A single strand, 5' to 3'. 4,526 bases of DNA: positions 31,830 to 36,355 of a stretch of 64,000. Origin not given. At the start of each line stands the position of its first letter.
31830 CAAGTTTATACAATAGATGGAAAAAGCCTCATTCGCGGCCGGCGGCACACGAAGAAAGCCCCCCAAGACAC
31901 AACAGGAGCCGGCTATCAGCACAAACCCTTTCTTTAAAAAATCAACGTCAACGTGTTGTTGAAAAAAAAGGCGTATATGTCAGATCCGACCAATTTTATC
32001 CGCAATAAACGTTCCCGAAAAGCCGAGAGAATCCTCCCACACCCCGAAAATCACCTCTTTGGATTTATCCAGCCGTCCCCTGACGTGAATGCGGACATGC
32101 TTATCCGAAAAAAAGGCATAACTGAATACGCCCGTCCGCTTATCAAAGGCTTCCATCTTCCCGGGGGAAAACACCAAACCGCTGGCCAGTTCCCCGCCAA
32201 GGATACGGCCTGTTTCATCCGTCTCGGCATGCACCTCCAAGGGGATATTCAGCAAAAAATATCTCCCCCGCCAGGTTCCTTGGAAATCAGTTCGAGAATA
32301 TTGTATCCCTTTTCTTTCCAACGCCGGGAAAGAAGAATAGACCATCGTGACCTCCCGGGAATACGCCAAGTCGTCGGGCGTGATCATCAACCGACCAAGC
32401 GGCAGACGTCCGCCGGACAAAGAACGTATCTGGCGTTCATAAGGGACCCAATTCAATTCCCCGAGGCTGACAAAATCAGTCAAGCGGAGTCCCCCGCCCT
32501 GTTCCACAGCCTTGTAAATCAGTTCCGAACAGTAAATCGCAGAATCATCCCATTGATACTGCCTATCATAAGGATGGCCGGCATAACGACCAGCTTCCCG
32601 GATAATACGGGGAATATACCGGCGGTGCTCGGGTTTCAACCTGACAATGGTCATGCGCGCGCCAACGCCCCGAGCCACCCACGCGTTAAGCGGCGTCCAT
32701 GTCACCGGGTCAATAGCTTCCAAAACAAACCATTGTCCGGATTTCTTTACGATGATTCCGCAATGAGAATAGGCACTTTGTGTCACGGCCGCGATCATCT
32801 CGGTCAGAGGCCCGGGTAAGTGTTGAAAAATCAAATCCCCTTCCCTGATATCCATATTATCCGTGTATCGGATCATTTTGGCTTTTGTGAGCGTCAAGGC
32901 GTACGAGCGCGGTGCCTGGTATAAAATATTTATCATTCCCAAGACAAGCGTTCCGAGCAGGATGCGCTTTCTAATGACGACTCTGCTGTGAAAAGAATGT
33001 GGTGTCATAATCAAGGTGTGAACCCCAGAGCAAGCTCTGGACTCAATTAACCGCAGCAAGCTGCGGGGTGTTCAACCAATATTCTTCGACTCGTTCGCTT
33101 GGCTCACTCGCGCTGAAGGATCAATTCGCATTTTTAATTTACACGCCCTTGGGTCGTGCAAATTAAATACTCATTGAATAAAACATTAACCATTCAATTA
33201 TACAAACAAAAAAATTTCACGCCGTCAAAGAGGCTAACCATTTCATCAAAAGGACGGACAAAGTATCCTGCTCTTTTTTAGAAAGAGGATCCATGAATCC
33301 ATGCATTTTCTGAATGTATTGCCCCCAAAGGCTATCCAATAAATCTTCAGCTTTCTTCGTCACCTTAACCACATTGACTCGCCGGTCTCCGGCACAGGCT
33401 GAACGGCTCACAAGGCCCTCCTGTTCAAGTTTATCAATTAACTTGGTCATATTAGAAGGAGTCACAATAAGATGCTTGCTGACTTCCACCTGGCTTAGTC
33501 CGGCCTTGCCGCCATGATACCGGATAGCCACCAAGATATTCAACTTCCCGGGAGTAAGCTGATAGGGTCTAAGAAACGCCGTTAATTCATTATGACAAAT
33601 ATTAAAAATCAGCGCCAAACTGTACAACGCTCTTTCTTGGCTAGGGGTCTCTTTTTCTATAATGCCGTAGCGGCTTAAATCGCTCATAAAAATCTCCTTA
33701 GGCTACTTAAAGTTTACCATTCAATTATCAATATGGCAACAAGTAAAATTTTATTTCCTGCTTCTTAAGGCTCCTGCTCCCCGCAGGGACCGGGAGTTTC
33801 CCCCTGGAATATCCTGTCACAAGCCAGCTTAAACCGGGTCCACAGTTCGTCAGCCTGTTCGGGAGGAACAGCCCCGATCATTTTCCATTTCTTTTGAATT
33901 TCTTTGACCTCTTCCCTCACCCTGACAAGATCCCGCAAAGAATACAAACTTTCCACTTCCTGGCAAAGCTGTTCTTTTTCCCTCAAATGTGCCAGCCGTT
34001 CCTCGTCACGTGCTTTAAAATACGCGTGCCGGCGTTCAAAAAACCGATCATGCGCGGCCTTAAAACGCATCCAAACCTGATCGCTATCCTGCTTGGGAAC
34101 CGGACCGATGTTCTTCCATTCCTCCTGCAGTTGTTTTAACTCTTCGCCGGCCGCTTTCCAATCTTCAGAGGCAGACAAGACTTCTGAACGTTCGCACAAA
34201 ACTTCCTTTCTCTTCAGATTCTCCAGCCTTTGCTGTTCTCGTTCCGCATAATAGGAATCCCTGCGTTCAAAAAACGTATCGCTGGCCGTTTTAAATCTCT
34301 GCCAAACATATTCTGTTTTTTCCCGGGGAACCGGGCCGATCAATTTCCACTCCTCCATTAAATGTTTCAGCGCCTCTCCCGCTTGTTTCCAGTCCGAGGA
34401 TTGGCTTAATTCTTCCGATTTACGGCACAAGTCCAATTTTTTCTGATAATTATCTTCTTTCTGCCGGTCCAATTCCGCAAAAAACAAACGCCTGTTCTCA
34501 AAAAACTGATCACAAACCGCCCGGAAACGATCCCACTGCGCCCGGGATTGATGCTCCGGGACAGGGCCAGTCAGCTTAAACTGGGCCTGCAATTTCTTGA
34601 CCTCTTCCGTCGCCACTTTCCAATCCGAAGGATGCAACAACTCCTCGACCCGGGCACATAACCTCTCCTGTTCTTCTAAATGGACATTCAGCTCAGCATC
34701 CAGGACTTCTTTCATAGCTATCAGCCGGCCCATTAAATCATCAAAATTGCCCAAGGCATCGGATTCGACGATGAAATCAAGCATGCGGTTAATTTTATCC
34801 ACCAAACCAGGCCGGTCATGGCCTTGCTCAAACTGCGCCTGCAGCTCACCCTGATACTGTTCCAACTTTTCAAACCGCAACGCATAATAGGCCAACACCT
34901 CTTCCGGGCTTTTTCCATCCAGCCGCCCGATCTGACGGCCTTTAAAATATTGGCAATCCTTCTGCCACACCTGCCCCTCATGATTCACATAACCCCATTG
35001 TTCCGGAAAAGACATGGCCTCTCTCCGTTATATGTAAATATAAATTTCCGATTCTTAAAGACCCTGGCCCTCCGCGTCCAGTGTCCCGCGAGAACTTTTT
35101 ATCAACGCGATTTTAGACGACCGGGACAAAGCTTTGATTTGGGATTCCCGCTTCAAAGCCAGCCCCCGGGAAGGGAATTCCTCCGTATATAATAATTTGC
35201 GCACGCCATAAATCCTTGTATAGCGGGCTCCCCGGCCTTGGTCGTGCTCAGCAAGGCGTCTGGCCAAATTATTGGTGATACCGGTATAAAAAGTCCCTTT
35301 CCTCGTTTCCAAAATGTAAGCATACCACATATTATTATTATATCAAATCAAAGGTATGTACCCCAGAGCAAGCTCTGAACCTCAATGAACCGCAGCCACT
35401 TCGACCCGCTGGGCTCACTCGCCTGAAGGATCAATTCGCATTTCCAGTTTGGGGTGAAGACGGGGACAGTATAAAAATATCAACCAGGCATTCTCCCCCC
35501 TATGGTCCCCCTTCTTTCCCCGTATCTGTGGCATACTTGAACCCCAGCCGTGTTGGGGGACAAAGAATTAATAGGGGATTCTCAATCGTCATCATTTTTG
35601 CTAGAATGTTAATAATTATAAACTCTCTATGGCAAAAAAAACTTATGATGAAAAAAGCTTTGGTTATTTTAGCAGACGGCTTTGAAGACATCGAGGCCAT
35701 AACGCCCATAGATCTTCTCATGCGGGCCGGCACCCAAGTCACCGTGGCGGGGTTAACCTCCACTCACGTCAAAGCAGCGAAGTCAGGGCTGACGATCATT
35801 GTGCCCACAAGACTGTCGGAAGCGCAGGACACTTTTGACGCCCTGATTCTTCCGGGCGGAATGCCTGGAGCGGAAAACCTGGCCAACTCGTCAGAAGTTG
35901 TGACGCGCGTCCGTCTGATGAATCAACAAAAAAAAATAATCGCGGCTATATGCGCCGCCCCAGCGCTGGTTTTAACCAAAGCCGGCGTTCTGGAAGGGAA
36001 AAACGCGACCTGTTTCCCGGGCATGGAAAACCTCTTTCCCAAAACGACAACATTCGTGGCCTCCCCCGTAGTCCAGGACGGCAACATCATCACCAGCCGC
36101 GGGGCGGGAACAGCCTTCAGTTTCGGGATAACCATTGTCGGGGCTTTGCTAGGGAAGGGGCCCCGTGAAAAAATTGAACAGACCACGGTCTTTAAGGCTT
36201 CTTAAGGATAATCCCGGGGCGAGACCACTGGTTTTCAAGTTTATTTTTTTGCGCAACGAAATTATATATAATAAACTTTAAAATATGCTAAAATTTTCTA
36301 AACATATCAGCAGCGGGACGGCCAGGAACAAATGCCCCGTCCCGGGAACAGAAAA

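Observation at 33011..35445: Novel twin-hairpin intergenic repeat element in at least three copies. Two copies bracket a marR-DUF349-GIY-YIG block.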

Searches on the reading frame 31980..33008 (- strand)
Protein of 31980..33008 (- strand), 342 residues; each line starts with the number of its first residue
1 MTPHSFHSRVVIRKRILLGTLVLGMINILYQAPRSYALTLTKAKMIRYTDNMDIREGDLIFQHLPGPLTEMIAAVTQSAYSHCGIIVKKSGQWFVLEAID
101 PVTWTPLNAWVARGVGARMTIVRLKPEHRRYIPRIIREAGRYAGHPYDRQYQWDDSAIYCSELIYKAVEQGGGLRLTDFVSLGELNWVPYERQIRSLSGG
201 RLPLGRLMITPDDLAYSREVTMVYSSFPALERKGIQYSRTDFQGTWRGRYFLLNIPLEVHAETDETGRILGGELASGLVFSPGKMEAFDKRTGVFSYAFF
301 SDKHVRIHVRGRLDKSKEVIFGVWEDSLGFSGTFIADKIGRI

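Call 12: search_protein_families(library=pfam, proteins=[window:31980-33008:-])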
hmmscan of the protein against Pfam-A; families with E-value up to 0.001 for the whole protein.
window:31980-33008:- (342 aa): 1 family
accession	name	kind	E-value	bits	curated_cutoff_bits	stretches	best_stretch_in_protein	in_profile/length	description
PF05708.18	Peptidase_C92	-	9.6e-24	84.7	27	1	54-224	2-166/166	Permuted papain-like amidase enzyme, YaeF/YiiX, C92 family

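Call 67: find_homologous_proteins(query=window:31980-33008:-, max_evalue=1e-30)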
Query window:31980-33008:- (342 aa): 106 proteins with E <= 1e-30 among 3017 candidates.
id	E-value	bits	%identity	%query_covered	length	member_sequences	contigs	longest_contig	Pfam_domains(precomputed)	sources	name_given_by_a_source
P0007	5.5e-213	724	92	100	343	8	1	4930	PF05708.19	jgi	-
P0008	2.1e-166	571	72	100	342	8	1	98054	PF05708.19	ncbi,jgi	jgi:hypothetical protein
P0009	2.5e-164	565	72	91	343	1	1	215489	PF05708.19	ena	-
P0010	4.5e-161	554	70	97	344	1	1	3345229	PF05708.19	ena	-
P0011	6.0e-129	448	60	98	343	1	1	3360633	PF05708.19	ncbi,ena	-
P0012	9.1e-113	395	55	94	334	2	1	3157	PF05708.19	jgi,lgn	-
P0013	3.7e-112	393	56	94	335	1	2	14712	PF05708.19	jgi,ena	-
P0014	1.4e-111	391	55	94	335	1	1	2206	PF05708.19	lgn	-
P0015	8.6e-110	385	55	93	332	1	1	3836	PF05708.19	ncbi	-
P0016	1.7e-108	381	75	64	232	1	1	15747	PF05708.19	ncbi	ncbi:MAG: YiiX/YebB-like N1pC/P60 family cysteine hydrolase, partial [Candidatus Omnitrophota bacter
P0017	5.0e-105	369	52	89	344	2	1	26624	PF05708.19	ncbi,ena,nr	ncbi:MAG: hypothetical protein KAJ18_08560 [Candidatus Omnitrophica bacterium]|nr:hypothetical prote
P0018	1.1e-100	355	50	95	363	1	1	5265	PF05708.19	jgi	-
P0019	1.5e-99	352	51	96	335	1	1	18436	PF05708.19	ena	-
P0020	6.5e-99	349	48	94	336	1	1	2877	PF05708.19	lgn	-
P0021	1.8e-98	348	49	90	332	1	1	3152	PF05708.19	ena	-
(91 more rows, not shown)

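Call 68: find_encoding_contigs(protein=P0007, flank=2500, max_places=6)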
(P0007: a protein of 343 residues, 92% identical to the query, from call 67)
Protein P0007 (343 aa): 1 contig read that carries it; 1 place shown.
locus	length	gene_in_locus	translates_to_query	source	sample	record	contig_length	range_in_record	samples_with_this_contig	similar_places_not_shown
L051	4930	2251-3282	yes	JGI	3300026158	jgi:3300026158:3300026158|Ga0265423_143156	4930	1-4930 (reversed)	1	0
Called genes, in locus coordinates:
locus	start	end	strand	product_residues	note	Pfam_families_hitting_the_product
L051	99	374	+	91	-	PF01541:GIY-YIG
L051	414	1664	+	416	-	PF03993:DUF349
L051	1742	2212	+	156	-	PF22381:Staph_reg_Sar_Rot (weak), PF01047:MarR, PF12802:MarR_2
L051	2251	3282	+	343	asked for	PF05708:Peptidase_C92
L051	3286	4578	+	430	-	PF02129:Peptidase_S15, PF00561:Abhydrolase_1, PF12146:Hydrolase_4, PF12697:Abhydrolase_6, PF00326:Peptidase_S9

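Call 69: find_encoding_contigs(protein=P0008, flank=4000, max_places=2)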
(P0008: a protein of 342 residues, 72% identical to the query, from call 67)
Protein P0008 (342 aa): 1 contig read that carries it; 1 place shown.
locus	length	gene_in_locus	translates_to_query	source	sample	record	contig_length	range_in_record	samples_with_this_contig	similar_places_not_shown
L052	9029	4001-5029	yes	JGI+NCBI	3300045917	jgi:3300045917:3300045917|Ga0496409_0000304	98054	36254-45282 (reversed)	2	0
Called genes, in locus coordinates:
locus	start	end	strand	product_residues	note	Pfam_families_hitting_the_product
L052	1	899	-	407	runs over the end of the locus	-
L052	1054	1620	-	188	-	PF01965:DJ-1_PfpI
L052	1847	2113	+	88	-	PF01541:GIY-YIG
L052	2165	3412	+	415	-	PF03993:DUF349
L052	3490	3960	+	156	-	PF01047:MarR, PF12802:MarR_2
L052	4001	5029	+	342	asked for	PF05708:Peptidase_C92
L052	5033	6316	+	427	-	PF02129:Peptidase_S15, PF00561:Abhydrolase_1, PF12146:Hydrolase_4, PF12697:Abhydrolase_6, PF20434:BD-FAE (faint), PF00326:Peptidase_S9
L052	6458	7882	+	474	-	PF03062:MBOAT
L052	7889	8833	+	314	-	-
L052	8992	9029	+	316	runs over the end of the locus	PF02156:Glyco_hydro_26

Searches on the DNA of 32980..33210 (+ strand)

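Call 57: search_rna_families(source=window, start=32980, end=33210, threshold=evalue, max_evalue=10)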
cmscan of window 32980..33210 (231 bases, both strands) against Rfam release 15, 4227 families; matches with E-value up to 10: 10.
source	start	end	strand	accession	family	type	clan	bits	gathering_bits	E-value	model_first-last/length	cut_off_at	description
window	33130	33169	+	RF00196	AMV_RNA1_SL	Cis-reg;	-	18.7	60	0.95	1-35/35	no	Alfalfa mosaic virus RNA 1 5' UTR stem-loop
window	33135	33165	-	RF04249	mir-310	Gene; miRNA;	CL00137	18.2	48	0.21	1-74/74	no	mir-310 microRNA precursor family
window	33134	33166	+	RF04077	mir-1245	Gene; miRNA;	-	18.1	79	0.77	1-69/69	no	mir-1245 microRNA precursor family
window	33133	33167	-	RF04241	mir-5014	Gene; miRNA;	-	17.4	101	0.4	1-123/123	no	mir-5014 microRNA precursor family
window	33134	33166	-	RF04077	mir-1245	Gene; miRNA;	-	16.9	79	1.6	1-69/69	no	mir-1245 microRNA precursor family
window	33133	33167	+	RF04241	mir-5014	Gene; miRNA;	-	15.7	101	1.2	1-123/123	no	mir-5014 microRNA precursor family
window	33132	33169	+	RF00855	mir-254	Gene; miRNA;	-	15.1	70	2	9-53/63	no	mir-254 microRNA precursor family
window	33127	33174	+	RF03402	mir-957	Gene; miRNA;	-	13.7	66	2.9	1-77/77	no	mir-957 microRNA precursor family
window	33132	33168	-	RF04145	MIR8706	Gene; miRNA;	-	13.3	95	8.6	1-101/101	no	MIR8706 microRNA precursor family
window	32995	33088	+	RF02041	HOTTIP_2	Gene; lncRNA;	-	6.1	80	1.3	287-374/374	no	HOXA transcript at the distal tip, conserved region 2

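Call 79: search_dna_similar(query=window:33005-33185:+, collection=plasmids, mode=distant, max_evalue=0.001, max_rows=10)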
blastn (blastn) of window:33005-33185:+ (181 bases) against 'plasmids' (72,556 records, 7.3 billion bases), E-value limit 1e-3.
No match.

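Call 80: search_dna_similar(query=window:33005-33185:+, collection=phages, mode=distant, max_evalue=0.001, max_rows=10)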
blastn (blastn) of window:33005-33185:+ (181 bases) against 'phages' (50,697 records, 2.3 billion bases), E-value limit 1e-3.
No match.

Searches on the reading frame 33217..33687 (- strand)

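Call 12: search_protein_families(library=pfam, proteins=[window:33217-33687:-])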
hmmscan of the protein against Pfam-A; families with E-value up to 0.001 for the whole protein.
window:33217-33687:- (156 aa): 4 families
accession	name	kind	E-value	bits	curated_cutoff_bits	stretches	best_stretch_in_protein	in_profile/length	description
PF01047.28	MarR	-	1.6e-11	44.3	24.6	1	44-104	1-58/59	MarR family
PF12802.13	MarR_2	-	4.7e-11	43.1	27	1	42-103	1-60/61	MarR family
PF22381.2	Staph_reg_Sar_Rot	-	1.4e-06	28.7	27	1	40-119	8-84/85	Transcriptional regulator SarA/Rot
PF13412.12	HTH_24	-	0.00038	20.4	21.9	1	61-93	15-47/48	Winged helix-turn-helix DNA-binding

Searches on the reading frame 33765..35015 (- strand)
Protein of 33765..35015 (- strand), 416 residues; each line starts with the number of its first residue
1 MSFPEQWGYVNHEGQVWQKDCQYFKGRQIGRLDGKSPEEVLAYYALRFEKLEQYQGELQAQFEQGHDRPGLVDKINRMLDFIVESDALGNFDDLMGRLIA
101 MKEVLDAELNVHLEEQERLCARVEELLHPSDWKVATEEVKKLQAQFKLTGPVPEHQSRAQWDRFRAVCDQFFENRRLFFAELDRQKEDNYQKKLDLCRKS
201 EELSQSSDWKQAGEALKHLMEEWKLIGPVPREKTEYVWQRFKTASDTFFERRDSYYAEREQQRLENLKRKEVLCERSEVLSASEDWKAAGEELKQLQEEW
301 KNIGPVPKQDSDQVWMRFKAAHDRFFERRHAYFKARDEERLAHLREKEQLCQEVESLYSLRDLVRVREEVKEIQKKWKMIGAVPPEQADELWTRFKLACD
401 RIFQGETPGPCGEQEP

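Call 12: search_protein_families(library=pfam, proteins=[window:33765-35015:-])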
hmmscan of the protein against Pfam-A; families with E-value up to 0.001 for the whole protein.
window:33765-35015:- (416 aa): 1 family
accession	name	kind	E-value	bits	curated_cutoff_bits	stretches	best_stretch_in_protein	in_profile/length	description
PF03993.17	DUF349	-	3.7e-86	283.9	23.9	4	237-308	2-74/75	Domain of Unknown Function (DUF349)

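Call 34: find_encoding_contigs(protein=window:33765-35015:-, flank=3000, max_places=6)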
Protein window:33765-35015:- (416 aa): 2 contigs read that carry it; 2 places shown.
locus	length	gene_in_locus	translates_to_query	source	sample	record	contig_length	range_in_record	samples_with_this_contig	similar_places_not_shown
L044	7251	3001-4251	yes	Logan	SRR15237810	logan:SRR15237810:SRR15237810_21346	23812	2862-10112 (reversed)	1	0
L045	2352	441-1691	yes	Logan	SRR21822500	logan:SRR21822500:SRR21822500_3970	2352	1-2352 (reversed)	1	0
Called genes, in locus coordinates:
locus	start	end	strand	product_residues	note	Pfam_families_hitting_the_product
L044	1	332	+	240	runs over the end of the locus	PF12811:BaxI_1, PF01027:Bax1-I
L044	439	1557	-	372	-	-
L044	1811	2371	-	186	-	PF01965:DJ-1_PfpI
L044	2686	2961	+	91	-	PF01541:GIY-YIG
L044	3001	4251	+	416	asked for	PF03993:DUF349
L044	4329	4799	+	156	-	PF22381:Staph_reg_Sar_Rot (weak), PF01047:MarR, PF12802:MarR_2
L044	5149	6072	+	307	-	PF28597:T2SSF_N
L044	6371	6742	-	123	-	PF00072:Response_reg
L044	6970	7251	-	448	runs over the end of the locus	-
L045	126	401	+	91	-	PF01541:GIY-YIG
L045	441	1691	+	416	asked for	PF03993:DUF349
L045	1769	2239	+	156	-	PF22381:Staph_reg_Sar_Rot (weak), PF01047:MarR, PF12802:MarR_2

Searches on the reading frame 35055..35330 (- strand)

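Call 12: search_protein_families(library=pfam, proteins=[window:35055-35330:-])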
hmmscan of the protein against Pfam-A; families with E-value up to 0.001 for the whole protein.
window:35055-35330:- (91 aa): 1 family
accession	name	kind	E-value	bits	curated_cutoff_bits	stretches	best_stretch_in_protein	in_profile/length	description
PF01541.30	GIY-YIG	-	7.5e-18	65.1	22.6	1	1-73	1-76/78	GIY-YIG catalytic domain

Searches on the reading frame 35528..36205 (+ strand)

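Call 12: search_protein_families(library=pfam, proteins=[window:35528-36205:+])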
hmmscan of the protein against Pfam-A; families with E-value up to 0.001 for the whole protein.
window:35528-36205:+ (225 aa): 1 family
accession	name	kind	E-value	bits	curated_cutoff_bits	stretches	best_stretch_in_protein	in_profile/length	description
PF01965.30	DJ-1_PfpI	-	9.7e-44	149.5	26.6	1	42-204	1-163/165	DJ-1/PfpI family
